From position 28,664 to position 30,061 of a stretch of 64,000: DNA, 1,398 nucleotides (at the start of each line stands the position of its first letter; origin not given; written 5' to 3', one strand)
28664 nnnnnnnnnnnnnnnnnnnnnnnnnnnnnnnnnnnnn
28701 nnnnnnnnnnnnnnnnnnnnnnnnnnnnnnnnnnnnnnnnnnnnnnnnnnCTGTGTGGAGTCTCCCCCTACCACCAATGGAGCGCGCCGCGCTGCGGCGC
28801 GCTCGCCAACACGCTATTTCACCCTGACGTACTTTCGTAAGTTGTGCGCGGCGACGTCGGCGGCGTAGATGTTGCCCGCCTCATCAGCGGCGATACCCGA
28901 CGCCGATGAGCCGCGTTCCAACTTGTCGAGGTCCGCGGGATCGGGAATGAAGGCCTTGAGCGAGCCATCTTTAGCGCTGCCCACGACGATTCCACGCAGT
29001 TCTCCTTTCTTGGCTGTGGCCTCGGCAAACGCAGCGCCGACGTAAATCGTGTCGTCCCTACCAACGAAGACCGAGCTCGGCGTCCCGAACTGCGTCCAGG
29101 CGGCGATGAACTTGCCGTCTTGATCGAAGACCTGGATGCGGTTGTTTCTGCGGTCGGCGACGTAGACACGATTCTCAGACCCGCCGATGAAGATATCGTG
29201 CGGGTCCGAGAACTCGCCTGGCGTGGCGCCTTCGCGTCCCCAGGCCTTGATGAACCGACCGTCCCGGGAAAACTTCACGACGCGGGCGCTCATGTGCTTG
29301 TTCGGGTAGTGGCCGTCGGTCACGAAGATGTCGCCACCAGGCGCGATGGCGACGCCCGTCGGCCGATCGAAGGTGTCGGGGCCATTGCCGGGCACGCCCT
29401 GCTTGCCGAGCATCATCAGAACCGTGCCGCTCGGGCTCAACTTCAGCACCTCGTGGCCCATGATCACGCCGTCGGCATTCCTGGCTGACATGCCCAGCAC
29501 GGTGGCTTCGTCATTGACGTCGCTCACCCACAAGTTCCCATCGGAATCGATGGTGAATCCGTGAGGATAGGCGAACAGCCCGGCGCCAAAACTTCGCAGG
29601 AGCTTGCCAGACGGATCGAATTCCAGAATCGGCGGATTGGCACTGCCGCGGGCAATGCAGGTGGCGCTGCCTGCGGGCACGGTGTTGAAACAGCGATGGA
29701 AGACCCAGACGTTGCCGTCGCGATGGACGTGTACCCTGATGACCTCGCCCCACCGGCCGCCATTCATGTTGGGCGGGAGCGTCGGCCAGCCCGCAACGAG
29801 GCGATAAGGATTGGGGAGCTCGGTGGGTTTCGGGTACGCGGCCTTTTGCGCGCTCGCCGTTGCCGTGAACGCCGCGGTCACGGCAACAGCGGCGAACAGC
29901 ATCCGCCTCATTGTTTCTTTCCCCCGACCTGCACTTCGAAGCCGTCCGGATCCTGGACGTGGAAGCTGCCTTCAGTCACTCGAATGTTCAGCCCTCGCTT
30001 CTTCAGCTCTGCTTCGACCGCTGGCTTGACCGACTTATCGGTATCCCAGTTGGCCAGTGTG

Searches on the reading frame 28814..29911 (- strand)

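Call 36: search_protein_families(library=pfam, proteins=[window:28814-29911:-], max_evalue=0.001)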
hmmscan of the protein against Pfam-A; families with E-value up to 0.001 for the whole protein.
window:28814-29911:- (365 aa): 5 families
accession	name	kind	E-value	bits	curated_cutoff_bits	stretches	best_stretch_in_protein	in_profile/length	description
PF01436.27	NHL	-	2.9e-23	81.1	20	3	234-262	1-28/28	NHL repeat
PF17170.10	DUF5128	-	5.3e-09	36.1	22.9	1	211-270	66-126/321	6-bladed beta-propeller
PF06739.17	SBBP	-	0.00012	22.4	20.5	0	337-350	15-28/38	Beta-propeller repeat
PF07494.17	Reg_prop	-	0.0002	21.6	20.4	0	119-130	10-21/24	Two component regulator propeller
PF08450.18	SGL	-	0.00071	19.7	26.3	0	245-292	193-243/246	SMP-30/Gluconolactonase/LRE-like region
